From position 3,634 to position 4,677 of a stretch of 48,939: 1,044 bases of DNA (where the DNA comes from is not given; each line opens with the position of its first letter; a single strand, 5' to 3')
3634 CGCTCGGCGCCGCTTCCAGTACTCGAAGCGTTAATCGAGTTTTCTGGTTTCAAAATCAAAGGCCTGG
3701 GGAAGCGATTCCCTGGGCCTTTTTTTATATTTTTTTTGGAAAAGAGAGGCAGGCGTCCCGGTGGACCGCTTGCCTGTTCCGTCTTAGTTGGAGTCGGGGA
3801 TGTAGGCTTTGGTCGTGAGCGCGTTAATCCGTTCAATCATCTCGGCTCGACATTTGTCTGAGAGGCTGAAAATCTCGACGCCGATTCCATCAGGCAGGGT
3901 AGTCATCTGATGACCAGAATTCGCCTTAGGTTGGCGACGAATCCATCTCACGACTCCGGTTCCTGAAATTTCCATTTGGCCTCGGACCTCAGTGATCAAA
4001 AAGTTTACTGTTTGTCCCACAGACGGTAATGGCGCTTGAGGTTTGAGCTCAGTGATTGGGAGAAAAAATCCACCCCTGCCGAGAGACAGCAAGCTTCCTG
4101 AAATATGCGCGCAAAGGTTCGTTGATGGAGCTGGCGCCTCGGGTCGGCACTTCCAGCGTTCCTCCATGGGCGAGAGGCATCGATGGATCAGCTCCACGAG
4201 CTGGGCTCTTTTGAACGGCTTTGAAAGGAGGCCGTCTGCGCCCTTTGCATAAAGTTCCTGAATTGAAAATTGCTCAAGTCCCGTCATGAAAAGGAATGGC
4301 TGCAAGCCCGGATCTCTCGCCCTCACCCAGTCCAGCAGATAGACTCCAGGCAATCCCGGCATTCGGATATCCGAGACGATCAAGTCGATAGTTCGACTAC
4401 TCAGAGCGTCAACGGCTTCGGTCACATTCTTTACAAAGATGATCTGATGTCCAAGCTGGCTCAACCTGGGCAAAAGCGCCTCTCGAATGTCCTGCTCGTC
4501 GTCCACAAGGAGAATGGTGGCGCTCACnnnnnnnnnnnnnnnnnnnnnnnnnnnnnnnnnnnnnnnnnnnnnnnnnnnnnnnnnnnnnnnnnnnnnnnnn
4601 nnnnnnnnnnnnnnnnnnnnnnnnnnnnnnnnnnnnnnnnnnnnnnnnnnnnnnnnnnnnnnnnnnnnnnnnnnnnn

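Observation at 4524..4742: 72-aa stand-alone DHp-like protein wedged between a kinase and a receiver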

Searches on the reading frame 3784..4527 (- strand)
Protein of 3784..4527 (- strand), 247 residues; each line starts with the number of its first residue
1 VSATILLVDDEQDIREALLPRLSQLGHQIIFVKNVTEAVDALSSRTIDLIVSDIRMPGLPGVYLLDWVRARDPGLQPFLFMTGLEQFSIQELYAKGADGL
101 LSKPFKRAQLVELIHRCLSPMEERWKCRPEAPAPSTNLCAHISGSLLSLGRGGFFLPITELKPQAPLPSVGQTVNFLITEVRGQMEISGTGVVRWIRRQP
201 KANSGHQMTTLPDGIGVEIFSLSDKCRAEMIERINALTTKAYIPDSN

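Call 3: search_protein_families(library=pfam, proteins=[window:3784-4527:-], max_evalue=1)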
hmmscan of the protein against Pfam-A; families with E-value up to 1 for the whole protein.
window:3784-4527:- (247 aa): 3 families
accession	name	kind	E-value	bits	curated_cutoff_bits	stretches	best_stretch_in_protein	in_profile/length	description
PF00072.30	Response_reg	-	7.7e-20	71.6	30.2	1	5-114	1-110/111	Response regulator receiver domain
PF06490.17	FleQ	-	7.5e-05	23.5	22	1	4-118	1-107/108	Flagellar regulatory protein FleQ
PF07238.19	PilZ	-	0.081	13.7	22.5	1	142-228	23-94/102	PilZ domain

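Call 4: search_protein_families(library=ncbifam, proteins=[window:3784-4527:-], max_evalue=1)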
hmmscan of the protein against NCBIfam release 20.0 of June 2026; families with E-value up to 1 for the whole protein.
window:3784-4527:- (247 aa): 97 families (the best 25 are shown)
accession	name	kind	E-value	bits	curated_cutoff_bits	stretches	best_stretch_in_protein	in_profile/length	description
TIGR01818.1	ntrC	equivalog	5.5e-17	61.7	558.6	1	5-130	1-126/463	nitrogen regulation protein NR(I)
NF008176.1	PRK10923.1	equivalog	5.6e-17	61.5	620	1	4-130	5-131/469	nitrogen regulation protein NR(I)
NF046022.1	RespRegCpdRBruc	equivalog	1.5e-16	60.4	180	1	3-118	2-117/120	cell cycle two-component system response regulator CpdR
NF047793.1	ResRegPgtA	equivalog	4.9e-16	58.6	650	1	3-120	6-123/414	two-component system response regulator PgtA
NF053512.1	nitric_RR_NosR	exception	1.8e-15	56.9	400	1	5-118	1-115/422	response regulator c-di-GMP phosphodiesterase, NosR family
NF006900.1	PRK09390.1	equivalog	3e-14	53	255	1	3-125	5-127/203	response regulator FixJ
NF045944.1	ResRegRpaBCyano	equivalog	2.2e-13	50.1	330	1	6-123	1-117/229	response regulator transcription factor RpaB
NF051870.1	NAssimRespRegNtrX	equivalog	6.2e-13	48.4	600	1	3-119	2-120/452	nitrogen assimilation response regulator NtrX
NF046020.1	HisKinCckABruc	equivalog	2.7e-12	45.4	1000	1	2-116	749-865/868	cell cycle histidine kinase CckA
NF010076.0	PRK13557.1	subfamily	1.1e-11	43.9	631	1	3-118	416-533/540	histidine kinase famiy protein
NF008469.0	PRK11361.1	equivalog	2.6e-11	42.9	714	1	3-119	5-121/461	acetoacetate metabolism transcriptional regulator AtoC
NF007969.0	PRK10693.1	equivalog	3.2e-11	42.8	329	1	4-121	9-127/337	two-component system response regulator RssB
NF033120.0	vanR_FM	exception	5.8e-11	42.5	460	1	3-113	4-113/231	vancomycin resistance response regulator transcription factor, VanR-F/VanR-M family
NF041733.1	resp_reg_CseB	equivalog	6.7e-11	42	350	1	4-124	2-121/228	two-component system response regulator CseB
NF012227.0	AdeR_RR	equivalog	7.4e-11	42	340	1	4-115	13-123/239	efflux system response regulator transcription factor AdeR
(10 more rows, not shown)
